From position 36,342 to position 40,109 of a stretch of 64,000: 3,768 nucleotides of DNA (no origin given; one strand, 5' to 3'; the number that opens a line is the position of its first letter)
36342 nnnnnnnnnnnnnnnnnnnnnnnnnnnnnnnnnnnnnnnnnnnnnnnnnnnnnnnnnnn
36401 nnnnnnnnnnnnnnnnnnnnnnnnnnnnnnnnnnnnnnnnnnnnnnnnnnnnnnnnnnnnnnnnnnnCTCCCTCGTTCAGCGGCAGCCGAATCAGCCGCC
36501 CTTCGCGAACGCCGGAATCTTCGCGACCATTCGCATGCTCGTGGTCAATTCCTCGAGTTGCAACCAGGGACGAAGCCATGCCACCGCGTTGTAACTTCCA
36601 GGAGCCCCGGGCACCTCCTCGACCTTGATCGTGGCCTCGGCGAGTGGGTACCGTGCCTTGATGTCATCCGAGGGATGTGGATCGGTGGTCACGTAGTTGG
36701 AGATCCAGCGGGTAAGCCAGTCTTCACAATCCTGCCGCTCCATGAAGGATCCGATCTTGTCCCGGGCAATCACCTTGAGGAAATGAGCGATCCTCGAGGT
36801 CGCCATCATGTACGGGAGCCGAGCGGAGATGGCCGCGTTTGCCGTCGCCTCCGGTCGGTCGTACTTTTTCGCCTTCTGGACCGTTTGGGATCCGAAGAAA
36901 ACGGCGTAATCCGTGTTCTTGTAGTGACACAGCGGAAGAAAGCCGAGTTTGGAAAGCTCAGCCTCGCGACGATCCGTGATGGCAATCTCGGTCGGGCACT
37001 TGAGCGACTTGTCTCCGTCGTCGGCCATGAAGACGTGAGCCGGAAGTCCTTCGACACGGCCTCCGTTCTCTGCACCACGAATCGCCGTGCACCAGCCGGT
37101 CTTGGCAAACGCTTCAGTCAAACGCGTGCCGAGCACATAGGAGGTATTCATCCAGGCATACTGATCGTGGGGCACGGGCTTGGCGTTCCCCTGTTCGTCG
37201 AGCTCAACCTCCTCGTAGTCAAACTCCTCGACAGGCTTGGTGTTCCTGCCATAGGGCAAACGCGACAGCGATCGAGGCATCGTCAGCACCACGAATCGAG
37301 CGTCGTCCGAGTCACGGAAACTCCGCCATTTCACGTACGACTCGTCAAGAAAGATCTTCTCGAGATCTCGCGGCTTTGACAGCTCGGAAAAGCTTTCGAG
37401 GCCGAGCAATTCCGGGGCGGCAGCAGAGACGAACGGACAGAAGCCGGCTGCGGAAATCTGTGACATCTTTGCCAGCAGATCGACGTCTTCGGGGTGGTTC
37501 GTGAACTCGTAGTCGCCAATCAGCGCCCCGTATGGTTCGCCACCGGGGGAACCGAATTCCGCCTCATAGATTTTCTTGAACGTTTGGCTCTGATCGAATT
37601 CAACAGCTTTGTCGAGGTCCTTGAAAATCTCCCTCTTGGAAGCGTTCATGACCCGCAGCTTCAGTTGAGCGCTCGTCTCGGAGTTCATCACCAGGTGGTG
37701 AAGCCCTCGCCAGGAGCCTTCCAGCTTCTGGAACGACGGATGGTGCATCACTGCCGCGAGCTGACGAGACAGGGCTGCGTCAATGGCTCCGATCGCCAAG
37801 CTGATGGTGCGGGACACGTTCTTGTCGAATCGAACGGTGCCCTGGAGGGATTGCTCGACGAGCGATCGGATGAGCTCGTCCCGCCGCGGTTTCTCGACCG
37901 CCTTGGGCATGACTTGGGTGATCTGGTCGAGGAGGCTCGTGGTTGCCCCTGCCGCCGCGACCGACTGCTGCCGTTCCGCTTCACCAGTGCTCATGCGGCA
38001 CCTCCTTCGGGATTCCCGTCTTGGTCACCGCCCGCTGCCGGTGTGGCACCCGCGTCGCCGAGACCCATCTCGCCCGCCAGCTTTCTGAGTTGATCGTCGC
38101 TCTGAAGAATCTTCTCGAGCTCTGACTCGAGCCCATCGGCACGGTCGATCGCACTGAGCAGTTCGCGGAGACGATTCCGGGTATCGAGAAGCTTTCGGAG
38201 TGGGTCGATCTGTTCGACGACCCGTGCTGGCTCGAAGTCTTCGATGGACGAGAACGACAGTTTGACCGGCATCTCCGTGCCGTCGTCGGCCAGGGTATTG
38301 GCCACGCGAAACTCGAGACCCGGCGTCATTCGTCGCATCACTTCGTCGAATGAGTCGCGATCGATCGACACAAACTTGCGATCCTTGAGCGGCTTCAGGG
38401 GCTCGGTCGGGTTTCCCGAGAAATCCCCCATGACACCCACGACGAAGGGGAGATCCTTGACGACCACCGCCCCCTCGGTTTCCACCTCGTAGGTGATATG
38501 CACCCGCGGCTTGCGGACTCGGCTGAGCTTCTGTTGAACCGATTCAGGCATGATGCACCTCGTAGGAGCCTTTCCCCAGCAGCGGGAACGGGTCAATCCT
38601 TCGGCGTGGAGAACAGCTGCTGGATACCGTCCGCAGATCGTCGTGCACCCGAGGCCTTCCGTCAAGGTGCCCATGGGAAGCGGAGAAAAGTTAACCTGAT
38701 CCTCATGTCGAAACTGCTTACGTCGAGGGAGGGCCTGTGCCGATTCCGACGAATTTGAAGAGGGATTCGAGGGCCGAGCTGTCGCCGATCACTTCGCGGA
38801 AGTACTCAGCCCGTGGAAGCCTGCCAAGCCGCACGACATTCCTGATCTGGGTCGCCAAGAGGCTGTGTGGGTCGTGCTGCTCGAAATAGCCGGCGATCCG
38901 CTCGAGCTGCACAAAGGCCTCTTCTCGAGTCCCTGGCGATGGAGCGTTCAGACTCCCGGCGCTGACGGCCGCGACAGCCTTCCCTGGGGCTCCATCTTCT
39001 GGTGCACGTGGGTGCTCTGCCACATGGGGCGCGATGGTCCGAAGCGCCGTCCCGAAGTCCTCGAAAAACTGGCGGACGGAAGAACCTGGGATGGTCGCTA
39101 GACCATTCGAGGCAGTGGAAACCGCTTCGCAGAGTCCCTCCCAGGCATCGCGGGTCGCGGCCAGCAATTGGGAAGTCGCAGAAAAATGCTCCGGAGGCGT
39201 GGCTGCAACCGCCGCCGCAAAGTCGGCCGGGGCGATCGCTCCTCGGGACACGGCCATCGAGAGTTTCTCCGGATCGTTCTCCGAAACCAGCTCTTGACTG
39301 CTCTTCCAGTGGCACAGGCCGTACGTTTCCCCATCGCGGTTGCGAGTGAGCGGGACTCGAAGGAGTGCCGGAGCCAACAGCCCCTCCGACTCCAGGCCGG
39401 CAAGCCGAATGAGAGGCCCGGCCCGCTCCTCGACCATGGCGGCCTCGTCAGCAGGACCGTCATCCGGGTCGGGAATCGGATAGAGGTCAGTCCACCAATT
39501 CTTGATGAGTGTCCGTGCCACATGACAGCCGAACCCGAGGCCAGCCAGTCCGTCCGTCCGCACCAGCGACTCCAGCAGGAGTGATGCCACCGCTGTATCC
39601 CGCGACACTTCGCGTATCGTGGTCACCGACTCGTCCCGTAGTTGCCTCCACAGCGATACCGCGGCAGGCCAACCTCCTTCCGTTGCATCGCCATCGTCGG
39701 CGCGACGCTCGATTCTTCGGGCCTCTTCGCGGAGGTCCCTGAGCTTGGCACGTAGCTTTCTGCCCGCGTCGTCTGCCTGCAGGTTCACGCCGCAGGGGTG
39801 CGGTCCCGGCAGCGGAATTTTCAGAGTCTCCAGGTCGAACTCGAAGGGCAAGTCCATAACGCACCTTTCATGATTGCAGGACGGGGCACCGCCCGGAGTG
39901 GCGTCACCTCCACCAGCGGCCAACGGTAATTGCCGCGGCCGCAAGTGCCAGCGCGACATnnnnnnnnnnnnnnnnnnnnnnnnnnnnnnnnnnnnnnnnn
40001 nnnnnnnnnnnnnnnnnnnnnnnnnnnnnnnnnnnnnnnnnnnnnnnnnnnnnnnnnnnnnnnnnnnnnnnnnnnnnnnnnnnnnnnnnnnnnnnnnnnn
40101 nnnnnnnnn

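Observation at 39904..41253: TssM stops immediately after its third TM helix: no periplasmic domain, and no tssJ anywhere in the locus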

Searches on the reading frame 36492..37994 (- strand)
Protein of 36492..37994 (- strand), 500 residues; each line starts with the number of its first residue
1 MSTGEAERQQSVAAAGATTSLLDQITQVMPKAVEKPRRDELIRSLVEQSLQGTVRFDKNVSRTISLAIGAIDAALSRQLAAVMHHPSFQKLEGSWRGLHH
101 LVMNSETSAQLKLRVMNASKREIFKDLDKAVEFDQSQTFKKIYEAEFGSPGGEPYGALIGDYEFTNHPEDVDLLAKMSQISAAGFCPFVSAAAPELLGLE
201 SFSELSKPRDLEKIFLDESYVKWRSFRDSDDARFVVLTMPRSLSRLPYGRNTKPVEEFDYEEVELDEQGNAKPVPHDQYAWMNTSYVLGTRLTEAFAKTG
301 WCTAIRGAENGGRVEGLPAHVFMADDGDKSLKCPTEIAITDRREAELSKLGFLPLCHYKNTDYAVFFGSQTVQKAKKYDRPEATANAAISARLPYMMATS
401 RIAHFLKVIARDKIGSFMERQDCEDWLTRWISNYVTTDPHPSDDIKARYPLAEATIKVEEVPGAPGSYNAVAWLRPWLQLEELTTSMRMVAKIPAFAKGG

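Call 4: search_protein_families(library=pfam, proteins=[window:36492-37994:-], max_evalue=0.01)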
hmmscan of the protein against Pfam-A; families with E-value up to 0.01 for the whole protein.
window:36492-37994:- (500 aa): 2 families
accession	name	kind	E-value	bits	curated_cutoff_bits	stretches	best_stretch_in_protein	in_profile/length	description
PF05943.17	VipB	-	6.9e-132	439.5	27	1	67-373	3-301/301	EvpB/VC_A0108, tail sheath N-terminal domain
PF18945.5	VipB_2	-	6.6e-45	152.4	27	1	382-493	1-112/112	EvpB/VC_A0108, tail sheath gpW/gp25-like domain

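Call 73: search_dna_similar(query=window:36492-37994:-, collection=plasmids, mode=protein, max_rows=12, rows=spread)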
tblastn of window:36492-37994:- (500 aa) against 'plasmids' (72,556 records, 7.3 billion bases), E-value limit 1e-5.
Records with a match: 583; places in all: 704; records where one place covers at least 80% of the query: 575.
Best place of each record, by identity: 60-80% 57; <60% 526.
By first word of the organism name: Ralstonia 126; Rhizobium 94; Escherichia 79; Campylobacter 38; Cronobacter 21; Leisingera 18; Vibrio 15; Pantoea 15; Burkholderia 14; Enterobacter 13; and 56 more.
By predicted mobility (MOB-suite, as given by PLSDB): non-mobilizable 281; conjugative 164; mobilizable 138.
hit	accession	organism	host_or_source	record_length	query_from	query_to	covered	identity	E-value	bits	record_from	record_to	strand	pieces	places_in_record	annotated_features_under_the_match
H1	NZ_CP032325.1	Azospirillum argentinense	soil sample,Agricultural field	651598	15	494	96%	67.7%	0e+0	675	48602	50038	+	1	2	tssC: type VI secretion system contractile sheath large subunit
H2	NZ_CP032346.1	Azospirillum brasilense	soil sample,Agricultural field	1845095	2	495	99%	52.8%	1e-150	483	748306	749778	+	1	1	record has no annotation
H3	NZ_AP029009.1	Ralstonia pseudosolanacearum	-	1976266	18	494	95%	51.7%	7e-154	492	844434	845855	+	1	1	none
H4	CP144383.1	Ralstonia solanacearum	tobacco,whole organism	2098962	18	494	95%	51.7%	7e-154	492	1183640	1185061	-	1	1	impC: type VI secretion system contractile sheath large subunit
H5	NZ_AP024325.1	Caballeronia sp. NK8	-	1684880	6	495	98%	47.9%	6e-137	443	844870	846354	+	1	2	none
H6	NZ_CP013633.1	Rhizobium sp. N324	Phaseolus vulgaris,Whole ...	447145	42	498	91%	50.4%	7e-141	455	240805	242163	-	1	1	tssC: type VI secretion system contractile sheath large subunit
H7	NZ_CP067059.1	Rahnella aceris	-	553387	13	495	97%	45.7%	2e-136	442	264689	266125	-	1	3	tssC: type VI secretion system contractile sheath large subunit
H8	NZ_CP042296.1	Escherichia coli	crow,cell culture,cloacal swab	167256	2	495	99%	43.7%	6e-133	432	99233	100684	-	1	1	tssC: type VI secretion system contractile sheath large subunit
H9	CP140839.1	Rhizobium beringeri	Trifolium pratense,whole organism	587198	2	495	95%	44.6%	3e-105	408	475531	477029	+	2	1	none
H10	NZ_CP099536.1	Pantoea ananatis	Oryza sativa,cell culture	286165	4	494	98%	36.1%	1e-100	338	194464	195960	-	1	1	tssC: type VI secretion system contractile sheath large subunit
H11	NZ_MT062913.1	Raoultella ornithinolytica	-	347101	40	461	84%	38.9%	5e-96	325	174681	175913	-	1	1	hypothetical protein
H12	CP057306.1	Escherichia coli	culture,Pooled pig faecal samples ...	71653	446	495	10%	60.0%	2e-10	71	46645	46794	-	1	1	none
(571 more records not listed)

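Call 74: get_annotated_region(hit=H1, flank=20000)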
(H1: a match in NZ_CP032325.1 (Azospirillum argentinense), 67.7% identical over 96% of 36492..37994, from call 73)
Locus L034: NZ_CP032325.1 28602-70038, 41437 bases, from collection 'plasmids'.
description: Azospirillum argentinense strain MTCC4035 plasmid p4, complete sequence
organism: Azospirillum argentinense (NCBI taxid 2970906)
taxonomy: Bacteria; Pseudomonadota; Alphaproteobacteria; Rhodospirillales; Azospirillaceae; Azospirillum; Azospirillum argentinense
host: -; source: soil sample,Agricultural field; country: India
typing (MOB-suite, as given by PLSDB): non-mobilizable
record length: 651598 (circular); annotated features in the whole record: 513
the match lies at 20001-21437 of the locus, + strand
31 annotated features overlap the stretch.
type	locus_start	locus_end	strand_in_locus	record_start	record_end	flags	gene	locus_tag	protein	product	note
CDS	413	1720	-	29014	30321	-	xylA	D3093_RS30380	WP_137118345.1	xylose isomerase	GO:0042732 - D-xylose metabolic process [Evidence IEA]; GO:0006098 - pentose-phosphate shunt [Evidence IEA]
CDS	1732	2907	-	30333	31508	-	-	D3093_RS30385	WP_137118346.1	Gfo/Idh/MocA family oxidoreductase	-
CDS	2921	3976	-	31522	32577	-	-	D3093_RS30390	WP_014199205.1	sugar phosphate isomerase/epimerase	-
CDS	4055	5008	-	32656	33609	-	-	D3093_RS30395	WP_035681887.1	substrate-binding domain-containing protein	-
CDS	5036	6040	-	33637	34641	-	-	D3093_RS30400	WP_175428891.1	ABC transporter permease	GO:0008643 - carbohydrate transport [Evidence IEA]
CDS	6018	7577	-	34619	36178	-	-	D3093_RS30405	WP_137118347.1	sugar ABC transporter ATP-binding protein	-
CDS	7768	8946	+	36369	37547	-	-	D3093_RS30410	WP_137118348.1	ROK family transcriptional regulator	GO:0006355 - regulation of DNA-templated transcription [Evidence IEA]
CDS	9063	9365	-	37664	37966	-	-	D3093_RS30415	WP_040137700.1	PAAR domain-containing protein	-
CDS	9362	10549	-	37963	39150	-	tagF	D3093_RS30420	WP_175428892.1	type VI secretion system-associated protein TagF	-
CDS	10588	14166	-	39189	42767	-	tssM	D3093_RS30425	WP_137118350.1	type VI secretion system membrane subunit TssM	GO:0033103 - protein secretion by the type VI secretion system [Evidence IEA]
CDS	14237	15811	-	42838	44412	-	icmH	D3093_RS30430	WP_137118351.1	type IVB secretion system protein IcmH/DotU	-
CDS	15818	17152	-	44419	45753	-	tssK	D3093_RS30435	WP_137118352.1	type VI secretion system baseplate subunit TssK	GO:0033103 - protein secretion by the type VI secretion system [Evidence IEA]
CDS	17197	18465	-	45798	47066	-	tagH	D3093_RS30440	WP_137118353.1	type VI secretion system-associated FHA domain protein TagH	GO:0033103 - protein secretion by the type VI secretion system [Evidence IEA]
CDS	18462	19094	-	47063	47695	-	-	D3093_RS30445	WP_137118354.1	hypothetical protein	-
CDS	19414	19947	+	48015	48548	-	tssB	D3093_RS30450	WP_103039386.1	type VI secretion system contractile sheath small subunit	GO:0033103 - protein secretion by the type VI secretion system [Evidence IEA]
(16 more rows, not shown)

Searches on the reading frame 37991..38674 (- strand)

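Call 4: search_protein_families(library=pfam, proteins=[window:37991-38674:-], max_evalue=0.01)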
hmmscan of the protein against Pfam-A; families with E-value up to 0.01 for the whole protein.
window:37991-38674:- (227 aa): 1 family
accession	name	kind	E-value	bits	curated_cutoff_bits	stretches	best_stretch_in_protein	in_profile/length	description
PF05591.17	T6SS_VipA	-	4.5e-59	199.1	24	1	51-203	2-154/155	Type VI secretion system, VipA, VC_A0107 or Hcp2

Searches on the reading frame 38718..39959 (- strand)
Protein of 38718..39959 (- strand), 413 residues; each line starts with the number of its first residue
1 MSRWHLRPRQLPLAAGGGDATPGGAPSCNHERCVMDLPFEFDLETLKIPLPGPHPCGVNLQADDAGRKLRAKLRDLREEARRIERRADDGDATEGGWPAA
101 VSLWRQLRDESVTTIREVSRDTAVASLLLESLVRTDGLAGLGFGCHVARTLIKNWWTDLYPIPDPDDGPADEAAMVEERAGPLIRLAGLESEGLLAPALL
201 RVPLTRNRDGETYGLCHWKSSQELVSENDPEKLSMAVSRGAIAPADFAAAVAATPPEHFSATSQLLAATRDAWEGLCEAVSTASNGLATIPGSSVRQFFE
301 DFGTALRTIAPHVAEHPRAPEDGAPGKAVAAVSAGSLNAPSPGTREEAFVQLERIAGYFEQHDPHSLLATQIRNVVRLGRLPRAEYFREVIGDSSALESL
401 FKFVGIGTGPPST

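Call 4: search_protein_families(library=pfam, proteins=[window:38718-39959:-], max_evalue=0.01)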
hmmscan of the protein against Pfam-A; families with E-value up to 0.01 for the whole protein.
window:38718-39959:- (413 aa): 1 family
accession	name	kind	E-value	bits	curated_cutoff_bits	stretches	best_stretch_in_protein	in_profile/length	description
PF06812.17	ImpA_N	-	2.7e-17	63.4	26.9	1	49-186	3-117/119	ImpA, N-terminal, type VI secretion system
